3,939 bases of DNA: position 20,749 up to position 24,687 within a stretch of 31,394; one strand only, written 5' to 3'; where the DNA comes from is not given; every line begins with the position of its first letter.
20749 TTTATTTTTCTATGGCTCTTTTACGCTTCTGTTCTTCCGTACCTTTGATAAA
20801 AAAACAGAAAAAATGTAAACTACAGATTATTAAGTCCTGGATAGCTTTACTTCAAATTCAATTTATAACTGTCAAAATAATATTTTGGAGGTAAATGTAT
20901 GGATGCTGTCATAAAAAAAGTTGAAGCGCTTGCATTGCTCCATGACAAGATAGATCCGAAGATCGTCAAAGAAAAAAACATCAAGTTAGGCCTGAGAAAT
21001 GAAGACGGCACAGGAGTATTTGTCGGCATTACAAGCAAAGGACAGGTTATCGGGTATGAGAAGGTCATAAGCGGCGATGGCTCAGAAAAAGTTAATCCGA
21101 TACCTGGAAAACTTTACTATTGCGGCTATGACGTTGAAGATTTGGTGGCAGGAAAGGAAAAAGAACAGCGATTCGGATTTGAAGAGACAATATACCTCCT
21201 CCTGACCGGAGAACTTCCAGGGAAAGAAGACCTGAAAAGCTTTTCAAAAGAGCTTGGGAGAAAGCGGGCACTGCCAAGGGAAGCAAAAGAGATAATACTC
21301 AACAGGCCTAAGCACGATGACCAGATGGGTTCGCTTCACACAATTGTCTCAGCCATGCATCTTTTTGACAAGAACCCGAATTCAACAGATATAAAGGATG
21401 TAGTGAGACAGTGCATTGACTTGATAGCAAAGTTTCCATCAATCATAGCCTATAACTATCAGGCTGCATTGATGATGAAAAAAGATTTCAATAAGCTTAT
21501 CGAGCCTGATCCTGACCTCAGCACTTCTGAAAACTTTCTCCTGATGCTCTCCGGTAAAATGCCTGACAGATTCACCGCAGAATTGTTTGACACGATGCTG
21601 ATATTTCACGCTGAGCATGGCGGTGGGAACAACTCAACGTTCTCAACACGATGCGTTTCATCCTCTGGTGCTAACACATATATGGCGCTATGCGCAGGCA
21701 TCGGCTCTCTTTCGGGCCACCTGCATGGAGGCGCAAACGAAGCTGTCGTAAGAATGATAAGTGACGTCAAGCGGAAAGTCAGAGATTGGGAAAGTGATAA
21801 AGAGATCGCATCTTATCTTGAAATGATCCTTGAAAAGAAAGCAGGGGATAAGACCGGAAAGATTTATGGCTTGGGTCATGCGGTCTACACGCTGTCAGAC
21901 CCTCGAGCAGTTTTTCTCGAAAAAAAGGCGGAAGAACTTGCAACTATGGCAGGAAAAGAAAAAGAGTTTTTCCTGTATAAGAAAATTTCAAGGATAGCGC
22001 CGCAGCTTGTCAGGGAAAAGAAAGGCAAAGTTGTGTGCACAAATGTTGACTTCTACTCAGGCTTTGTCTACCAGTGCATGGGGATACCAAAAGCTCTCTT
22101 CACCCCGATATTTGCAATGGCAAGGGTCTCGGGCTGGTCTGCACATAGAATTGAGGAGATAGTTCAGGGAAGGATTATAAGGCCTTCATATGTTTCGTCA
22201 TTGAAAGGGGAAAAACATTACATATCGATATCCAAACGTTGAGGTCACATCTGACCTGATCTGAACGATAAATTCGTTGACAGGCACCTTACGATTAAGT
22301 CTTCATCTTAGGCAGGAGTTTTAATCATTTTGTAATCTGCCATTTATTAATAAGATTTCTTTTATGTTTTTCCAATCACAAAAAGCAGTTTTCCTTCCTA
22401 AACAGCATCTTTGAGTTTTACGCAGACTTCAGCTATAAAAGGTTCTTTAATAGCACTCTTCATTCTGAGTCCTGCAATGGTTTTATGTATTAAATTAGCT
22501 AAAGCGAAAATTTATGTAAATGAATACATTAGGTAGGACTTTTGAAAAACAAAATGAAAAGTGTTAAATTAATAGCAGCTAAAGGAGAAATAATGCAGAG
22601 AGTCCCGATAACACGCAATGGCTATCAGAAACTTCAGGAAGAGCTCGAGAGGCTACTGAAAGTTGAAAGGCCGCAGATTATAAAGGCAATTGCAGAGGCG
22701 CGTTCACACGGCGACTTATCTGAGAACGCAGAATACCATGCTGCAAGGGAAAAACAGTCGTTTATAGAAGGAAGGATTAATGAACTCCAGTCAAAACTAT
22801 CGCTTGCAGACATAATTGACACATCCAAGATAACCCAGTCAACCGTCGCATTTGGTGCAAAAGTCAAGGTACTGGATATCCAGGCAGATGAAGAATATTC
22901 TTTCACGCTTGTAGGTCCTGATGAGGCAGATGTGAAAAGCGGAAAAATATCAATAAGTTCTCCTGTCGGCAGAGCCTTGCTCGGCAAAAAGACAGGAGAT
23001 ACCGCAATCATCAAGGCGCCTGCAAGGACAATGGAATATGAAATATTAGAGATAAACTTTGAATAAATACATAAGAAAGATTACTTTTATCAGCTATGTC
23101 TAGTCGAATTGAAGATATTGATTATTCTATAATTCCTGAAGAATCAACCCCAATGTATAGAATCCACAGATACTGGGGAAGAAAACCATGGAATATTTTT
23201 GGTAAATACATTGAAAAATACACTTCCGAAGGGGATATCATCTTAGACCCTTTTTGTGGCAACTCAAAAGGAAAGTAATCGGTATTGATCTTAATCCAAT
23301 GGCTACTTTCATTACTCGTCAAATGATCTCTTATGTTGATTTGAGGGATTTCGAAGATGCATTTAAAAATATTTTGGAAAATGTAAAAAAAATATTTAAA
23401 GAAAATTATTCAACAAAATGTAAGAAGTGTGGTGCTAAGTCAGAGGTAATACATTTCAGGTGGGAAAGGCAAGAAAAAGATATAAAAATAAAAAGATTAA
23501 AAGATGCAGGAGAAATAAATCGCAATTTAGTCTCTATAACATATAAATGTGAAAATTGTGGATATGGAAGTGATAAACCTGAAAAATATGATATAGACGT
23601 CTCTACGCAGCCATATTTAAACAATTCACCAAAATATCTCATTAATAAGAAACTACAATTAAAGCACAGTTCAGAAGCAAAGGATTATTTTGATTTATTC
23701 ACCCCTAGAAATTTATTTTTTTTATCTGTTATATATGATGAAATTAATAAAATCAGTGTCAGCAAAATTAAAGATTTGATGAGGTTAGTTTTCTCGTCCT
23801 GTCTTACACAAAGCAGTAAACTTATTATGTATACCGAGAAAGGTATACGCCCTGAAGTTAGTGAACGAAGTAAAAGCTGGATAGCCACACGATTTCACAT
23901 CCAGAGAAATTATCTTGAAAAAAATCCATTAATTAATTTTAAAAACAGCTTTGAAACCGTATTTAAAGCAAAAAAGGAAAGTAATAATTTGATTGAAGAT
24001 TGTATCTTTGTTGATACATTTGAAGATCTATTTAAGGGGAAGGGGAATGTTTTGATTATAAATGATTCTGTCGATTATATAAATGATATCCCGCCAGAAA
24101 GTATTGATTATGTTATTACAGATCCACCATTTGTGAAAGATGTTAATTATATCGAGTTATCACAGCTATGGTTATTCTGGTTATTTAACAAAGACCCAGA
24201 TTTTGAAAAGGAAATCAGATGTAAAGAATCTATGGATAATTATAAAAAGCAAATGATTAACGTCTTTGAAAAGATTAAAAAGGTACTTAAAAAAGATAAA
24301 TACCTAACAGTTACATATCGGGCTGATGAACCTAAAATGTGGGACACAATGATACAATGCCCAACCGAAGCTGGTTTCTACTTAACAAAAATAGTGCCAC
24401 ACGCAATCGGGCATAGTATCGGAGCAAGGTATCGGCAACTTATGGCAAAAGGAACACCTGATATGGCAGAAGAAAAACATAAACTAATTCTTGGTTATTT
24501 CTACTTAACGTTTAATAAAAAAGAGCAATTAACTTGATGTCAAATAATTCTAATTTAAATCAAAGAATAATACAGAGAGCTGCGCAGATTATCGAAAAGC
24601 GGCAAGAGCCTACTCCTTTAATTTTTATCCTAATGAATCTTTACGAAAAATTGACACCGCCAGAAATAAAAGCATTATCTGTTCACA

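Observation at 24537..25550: Uncharacterised ~310-aa domain translationally fused to a PyrK-like reductase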

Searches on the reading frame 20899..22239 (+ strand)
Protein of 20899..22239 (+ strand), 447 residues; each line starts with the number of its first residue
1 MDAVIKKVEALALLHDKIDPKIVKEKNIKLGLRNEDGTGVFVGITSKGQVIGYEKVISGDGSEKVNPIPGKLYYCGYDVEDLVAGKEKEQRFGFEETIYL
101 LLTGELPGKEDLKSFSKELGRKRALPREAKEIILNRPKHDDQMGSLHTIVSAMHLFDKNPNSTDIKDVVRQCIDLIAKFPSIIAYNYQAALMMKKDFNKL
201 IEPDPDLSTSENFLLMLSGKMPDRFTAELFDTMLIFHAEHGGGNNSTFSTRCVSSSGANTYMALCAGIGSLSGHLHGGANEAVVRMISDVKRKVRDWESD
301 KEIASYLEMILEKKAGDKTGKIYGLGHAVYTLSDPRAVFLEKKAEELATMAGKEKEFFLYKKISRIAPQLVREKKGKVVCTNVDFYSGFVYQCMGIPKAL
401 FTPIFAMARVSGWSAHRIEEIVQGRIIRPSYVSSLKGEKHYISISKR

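Call 40: search_protein_families(library=pfam, proteins=[P0020, P0018, P0017, P0030, P0084], max_evalue=0.001)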
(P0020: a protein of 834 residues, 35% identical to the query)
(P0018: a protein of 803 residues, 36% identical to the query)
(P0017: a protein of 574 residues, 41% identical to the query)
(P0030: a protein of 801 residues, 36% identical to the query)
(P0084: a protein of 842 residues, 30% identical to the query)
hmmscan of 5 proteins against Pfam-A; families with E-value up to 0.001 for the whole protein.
P0020 (834 aa): 5 families
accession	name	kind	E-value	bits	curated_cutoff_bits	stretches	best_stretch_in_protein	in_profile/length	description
PF01555.25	N6_N4_Mtase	-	1.5e-18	68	26.7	2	25-78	160-213/221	DNA methylase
PF01170.24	UPF0020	-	2.5e-07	31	22.3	0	45-82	27-64/197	RMKL-like, methyltransferase domain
PF06325.19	PrmA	-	3.9e-06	27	22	1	39-88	154-204/296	Ribosomal protein L11 methyltransferase (PrmA)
PF03602.21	Cons_hypoth95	-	2.4e-05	24.5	24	0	45-95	40-91/182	Conserved hypothetical protein 95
PF02086.21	MethyltransfD12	-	0.00048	20.4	22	0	46-116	20-89/253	D12 class N6 adenine-specific DNA methyltransferase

P0018 (803 aa): 4 families
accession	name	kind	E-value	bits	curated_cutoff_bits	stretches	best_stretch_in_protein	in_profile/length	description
PF01555.25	N6_N4_Mtase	-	1.7e-21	77.6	26.7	2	22-82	160-220/221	DNA methylase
PF01170.24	UPF0020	-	1.8e-08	34.8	22.3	1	43-86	28-65/197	RMKL-like, methyltransferase domain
PF03602.21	Cons_hypoth95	-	6.9e-08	32.8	24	0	42-106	40-106/182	Conserved hypothetical protein 95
PF13847.12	Methyltransf_31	-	8.7e-05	22.7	27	0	42-92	2-55/145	Methyltransferase domain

P0017 (574 aa): 6 families
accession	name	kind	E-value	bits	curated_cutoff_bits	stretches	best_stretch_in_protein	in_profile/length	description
PF01555.25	N6_N4_Mtase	-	9.4e-16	58.9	26.7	1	24-81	160-216/221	DNA methylase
PF01170.24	UPF0020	-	2.9e-05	24.3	22.3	0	44-66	27-49/197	RMKL-like, methyltransferase domain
PF06325.19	PrmA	-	0.00011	22.3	22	1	39-86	155-202/296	Ribosomal protein L11 methyltransferase (PrmA)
PF02384.22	N6_Mtase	-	0.00011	22.1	20.4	0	43-129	43-129/311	N-6 DNA Methylase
PF13847.12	Methyltransf_31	-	0.0002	21.5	27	0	44-107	2-66/145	Methyltransferase domain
PF03602.21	Cons_hypoth95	-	0.00039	20.6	24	0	334-364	97-129/182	Conserved hypothetical protein 95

P0030 (801 aa): 6 families
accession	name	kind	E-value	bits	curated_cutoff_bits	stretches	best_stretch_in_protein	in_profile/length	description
PF01555.25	N6_N4_Mtase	-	1.8e-18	67.8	26.7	2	23-76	160-213/221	DNA methylase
PF01170.24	UPF0020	-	2.4e-09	37.6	22.3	1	44-94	28-65/197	RMKL-like, methyltransferase domain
PF03602.21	Cons_hypoth95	-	5.5e-06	26.6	24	0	43-81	40-79/182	Conserved hypothetical protein 95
PF06325.19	PrmA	-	3.8e-05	23.8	22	1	40-83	157-201/296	Ribosomal protein L11 methyltransferase (PrmA)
PF02086.21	MethyltransfD12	-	0.00028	21.1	22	0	33-121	8-96/253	D12 class N6 adenine-specific DNA methyltransferase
PF13847.12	Methyltransf_31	-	0.00059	20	27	0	43-76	2-38/145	Methyltransferase domain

P0084 (842 aa): 4 families
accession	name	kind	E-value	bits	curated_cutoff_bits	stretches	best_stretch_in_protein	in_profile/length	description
PF01555.25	N6_N4_Mtase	-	1.1e-14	55.3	26.7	1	46-88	171-213/221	DNA methylase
PF02086.21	MethyltransfD12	-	3.7e-09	37.1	22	1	55-115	18-79/253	D12 class N6 adenine-specific DNA methyltransferase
PF03602.21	Cons_hypoth95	-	3.7e-06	27.2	24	0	55-113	40-96/182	Conserved hypothetical protein 95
PF10360.14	DUF2433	-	0.0004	20.9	27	0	603-651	16-64/124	Protein of unknown function (DUF2433)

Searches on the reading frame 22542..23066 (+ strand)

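Call 3: search_protein_families(library=pfam, proteins=[window:22542-23066:+], max_evalue=1)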
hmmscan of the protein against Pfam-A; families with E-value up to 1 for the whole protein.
window:22542-23066:+ (174 aa): 2 families
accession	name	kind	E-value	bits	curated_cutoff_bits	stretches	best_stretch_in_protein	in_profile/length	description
PF03449.20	GreA_GreB_N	-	7.6e-33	113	24.5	1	21-91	1-71/71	Transcription elongation factor, N-terminal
PF01272.25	GreA_GreB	-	8.3e-28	96.6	26.9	1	99-172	3-76/77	Transcription elongation factor, GreA/GreB, C-term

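Call 40: search_protein_families(library=pfam, proteins=[P0020, P0018, P0017, P0030, P0084], max_evalue=0.001)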
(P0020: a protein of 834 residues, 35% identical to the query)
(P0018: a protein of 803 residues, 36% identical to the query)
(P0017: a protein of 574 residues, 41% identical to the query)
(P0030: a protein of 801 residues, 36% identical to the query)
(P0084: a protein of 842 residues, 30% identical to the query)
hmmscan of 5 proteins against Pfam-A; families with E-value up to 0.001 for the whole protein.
P0020 (834 aa): 5 families
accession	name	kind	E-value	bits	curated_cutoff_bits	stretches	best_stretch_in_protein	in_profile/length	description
PF01555.25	N6_N4_Mtase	-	1.5e-18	68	26.7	2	25-78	160-213/221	DNA methylase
PF01170.24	UPF0020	-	2.5e-07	31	22.3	0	45-82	27-64/197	RMKL-like, methyltransferase domain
PF06325.19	PrmA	-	3.9e-06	27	22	1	39-88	154-204/296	Ribosomal protein L11 methyltransferase (PrmA)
PF03602.21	Cons_hypoth95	-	2.4e-05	24.5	24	0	45-95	40-91/182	Conserved hypothetical protein 95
PF02086.21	MethyltransfD12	-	0.00048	20.4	22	0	46-116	20-89/253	D12 class N6 adenine-specific DNA methyltransferase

P0018 (803 aa): 4 families
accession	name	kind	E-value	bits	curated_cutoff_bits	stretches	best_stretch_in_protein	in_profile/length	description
PF01555.25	N6_N4_Mtase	-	1.7e-21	77.6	26.7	2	22-82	160-220/221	DNA methylase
PF01170.24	UPF0020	-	1.8e-08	34.8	22.3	1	43-86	28-65/197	RMKL-like, methyltransferase domain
PF03602.21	Cons_hypoth95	-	6.9e-08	32.8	24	0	42-106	40-106/182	Conserved hypothetical protein 95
PF13847.12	Methyltransf_31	-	8.7e-05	22.7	27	0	42-92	2-55/145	Methyltransferase domain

P0017 (574 aa): 6 families
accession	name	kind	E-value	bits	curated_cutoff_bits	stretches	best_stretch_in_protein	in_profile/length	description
PF01555.25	N6_N4_Mtase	-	9.4e-16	58.9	26.7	1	24-81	160-216/221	DNA methylase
PF01170.24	UPF0020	-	2.9e-05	24.3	22.3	0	44-66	27-49/197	RMKL-like, methyltransferase domain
PF06325.19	PrmA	-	0.00011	22.3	22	1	39-86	155-202/296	Ribosomal protein L11 methyltransferase (PrmA)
PF02384.22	N6_Mtase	-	0.00011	22.1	20.4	0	43-129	43-129/311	N-6 DNA Methylase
PF13847.12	Methyltransf_31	-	0.0002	21.5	27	0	44-107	2-66/145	Methyltransferase domain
PF03602.21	Cons_hypoth95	-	0.00039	20.6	24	0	334-364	97-129/182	Conserved hypothetical protein 95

P0030 (801 aa): 6 families
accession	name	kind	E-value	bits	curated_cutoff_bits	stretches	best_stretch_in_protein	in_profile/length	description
PF01555.25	N6_N4_Mtase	-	1.8e-18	67.8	26.7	2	23-76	160-213/221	DNA methylase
PF01170.24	UPF0020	-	2.4e-09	37.6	22.3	1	44-94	28-65/197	RMKL-like, methyltransferase domain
PF03602.21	Cons_hypoth95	-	5.5e-06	26.6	24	0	43-81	40-79/182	Conserved hypothetical protein 95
PF06325.19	PrmA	-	3.8e-05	23.8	22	1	40-83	157-201/296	Ribosomal protein L11 methyltransferase (PrmA)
PF02086.21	MethyltransfD12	-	0.00028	21.1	22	0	33-121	8-96/253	D12 class N6 adenine-specific DNA methyltransferase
PF13847.12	Methyltransf_31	-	0.00059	20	27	0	43-76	2-38/145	Methyltransferase domain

P0084 (842 aa): 4 families
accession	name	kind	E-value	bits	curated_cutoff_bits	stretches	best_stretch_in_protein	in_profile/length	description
PF01555.25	N6_N4_Mtase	-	1.1e-14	55.3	26.7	1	46-88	171-213/221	DNA methylase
PF02086.21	MethyltransfD12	-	3.7e-09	37.1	22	1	55-115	18-79/253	D12 class N6 adenine-specific DNA methyltransferase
PF03602.21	Cons_hypoth95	-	3.7e-06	27.2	24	0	55-113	40-96/182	Conserved hypothetical protein 95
PF10360.14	DUF2433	-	0.0004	20.9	27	0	603-651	16-64/124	Protein of unknown function (DUF2433)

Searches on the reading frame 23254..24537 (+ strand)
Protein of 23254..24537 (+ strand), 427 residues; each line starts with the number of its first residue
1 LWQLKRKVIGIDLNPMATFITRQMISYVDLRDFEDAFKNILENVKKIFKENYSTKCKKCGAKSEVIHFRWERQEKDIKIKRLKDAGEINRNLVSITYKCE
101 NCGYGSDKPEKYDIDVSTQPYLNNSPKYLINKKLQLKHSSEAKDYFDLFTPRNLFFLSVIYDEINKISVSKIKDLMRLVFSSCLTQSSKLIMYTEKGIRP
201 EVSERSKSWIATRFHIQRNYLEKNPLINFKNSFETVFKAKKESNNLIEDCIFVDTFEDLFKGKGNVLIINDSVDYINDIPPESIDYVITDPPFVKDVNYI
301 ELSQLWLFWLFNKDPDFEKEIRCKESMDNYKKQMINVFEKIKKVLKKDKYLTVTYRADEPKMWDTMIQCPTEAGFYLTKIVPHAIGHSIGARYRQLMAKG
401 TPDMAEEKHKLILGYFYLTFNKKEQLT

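Call 3: search_protein_families(library=pfam, proteins=[window:23254-24537:+], max_evalue=1)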
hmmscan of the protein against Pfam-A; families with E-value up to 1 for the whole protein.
window:23254-24537:+ (427 aa): 6 families
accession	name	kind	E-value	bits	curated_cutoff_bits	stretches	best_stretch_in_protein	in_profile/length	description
PF01555.25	N6_N4_Mtase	-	0.0031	17.9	26.7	1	284-371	1-70/221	DNA methylase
PF09723.15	Zn_ribbon_8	-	0.057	13.9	34.4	0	55-66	7-18/41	Zinc ribbon domain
PF05876.18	GpA_ATPase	-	0.092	12.8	25.6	1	18-109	160-236/247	Phage terminase large subunit gpA, ATPase domain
PF18073.7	Zn_ribbon_LapB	-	0.1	12.8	25.7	0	97-107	1-11/28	Rubredoxin metal binding domain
PF23966.1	DUF7294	-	0.2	12.1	27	0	318-350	28-59/66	Domain of unknown function (DUF7294)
PF23783.1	Zn_ribbon_TiaS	-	0.42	10.8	27.3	0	97-113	20-36/41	TiaS C-terminal zinc ribbon domain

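Call 6: search_protein_families(library=ncbifam, proteins=[window:23254-24537:+], max_evalue=1)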
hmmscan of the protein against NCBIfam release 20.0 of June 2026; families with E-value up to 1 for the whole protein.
window:23254-24537:+ (427 aa): 9 families
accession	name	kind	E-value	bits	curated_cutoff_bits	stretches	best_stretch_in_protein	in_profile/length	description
NF042963.1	DUF1156_antiphage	equivalog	1.7e-09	36.4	1000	1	145-374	463-672/960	anti-phage-associated DUF1156 domain-containing protein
NF010253.0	PRK13699.1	subfamily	0.017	14.8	244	1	267-294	4-31/226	DNA methyltransferase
NF041911.1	HVO_0649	equivalog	0.087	12.7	70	0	41-75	11-44/65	HVO_0649 family zinc finger protein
NF050803.1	DnaMtaseCcrMCaul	equivalog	0.11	11.4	830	1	266-296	5-35/350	adenine-specific DNA-methyltransferase CcrM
TIGR03655.1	anti_R_Lar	subfamily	0.22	11.8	39.6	0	49-74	23-44/55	Lar family restriction alleviation protein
TIGR02605.1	CxxC_CxxC_SSSS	subfamily_domain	0.23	11.6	31.3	0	52-66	4-18/52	FmdB family zinc ribbon protein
TIGR04272.1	cxxc_cxxc_Mbark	domain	0.44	10.3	36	0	49-65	1-17/37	CxxC-x17-CxxC domain-containing protein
TIGR04165.1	methano_modCys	hypoth_equivalog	0.65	10.3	60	0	50-104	4-44/50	TIGR04165 family Cys-rich peptide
NF008757.0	PRK11788.1-5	equivalog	0.86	8.7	363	0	35-68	335-368/388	lipopolysaccharide assembly protein LapB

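Call 7: search_protein_families(library=padloc, proteins=[window:23254-24537:+], max_evalue=1)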
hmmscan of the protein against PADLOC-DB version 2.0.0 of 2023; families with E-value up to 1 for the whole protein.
window:23254-24537:+ (427 aa): 23 families
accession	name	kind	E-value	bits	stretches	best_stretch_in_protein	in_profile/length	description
PDLC02541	PglX|PglXI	-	1.4e-29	100.8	2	54-380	284-593/919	PglXI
PDLC03319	MTase_II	-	9.9e-22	75.4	1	5-366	45-379/503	Type II methyltransferase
PDLC03346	MTase_II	-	3.7e-16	56.1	2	265-378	591-705/1068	Type II methyltransferase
PDLC03367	MTase_II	-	4.8e-14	49.6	2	147-379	225-446/633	Type II methyltransferase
PDLC03312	MTase_II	-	6.2e-13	45.4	1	133-377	1004-1230/1344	Type II methyltransferase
PDLC03353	MTase_II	-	5.3e-07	27.4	1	265-357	10-82/260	Type II methyltransferase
PDLC03325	MTase_II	-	5.4e-07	26.7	1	241-351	251-358/426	Type II methyltransferase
PDLC03380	MTase_II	-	7.2e-07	26.7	1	275-343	254-316/393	Type II methyltransferase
PDLC02189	DUF1156_MTase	-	1.1e-06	25.2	1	145-369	442-640/944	-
PDLC03387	MTase_II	-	1.4e-06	25.7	1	263-352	10-83/289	Type II methyltransferase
PDLC03239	MTase_II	-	1.4e-06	25.3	2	225-353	225-367/442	Type II methyltransferase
PDLC00661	HmaB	-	1.8e-05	20.8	2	77-176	353-453/973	DNA-adenine methylase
PDLC03352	MTase_II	-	0.00016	17.6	1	282-317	564-599/1023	Type II methyltransferase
PDLC03322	MTase_II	-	0.0002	18.3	2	8-53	89-133/446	Type II methyltransferase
PDLC03265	MTase_II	-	0.00051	17.6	1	265-295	25-55/333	Type II methyltransferase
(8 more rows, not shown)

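Call 9: search_protein_families(library=phrogs, proteins=[window:23254-24537:+], max_evalue=1)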
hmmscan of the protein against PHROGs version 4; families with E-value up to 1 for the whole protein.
window:23254-24537:+ (427 aa): 7 families
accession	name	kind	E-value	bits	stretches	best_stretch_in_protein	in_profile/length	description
phrog_10183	-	other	9.5e-28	97.9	2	143-380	379-638/889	DNA methyltransferase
phrog_18146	-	other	2.1e-05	24.6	1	148-344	153-332/452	DNA methyltransferase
phrog_67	-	other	4.6e-05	23.6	1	266-351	125-191/743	DNA methyltransferase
phrog_6025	-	other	0.00035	21.2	1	265-295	12-42/192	DNA methyltransferase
phrog_3786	-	unknown function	0.15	13.1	0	352-381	44-73/86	-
phrog_6730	-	unknown function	0.17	12.8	1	18-102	5-84/106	-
phrog_35252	-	unknown function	0.23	13.3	0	323-353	15-45/100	-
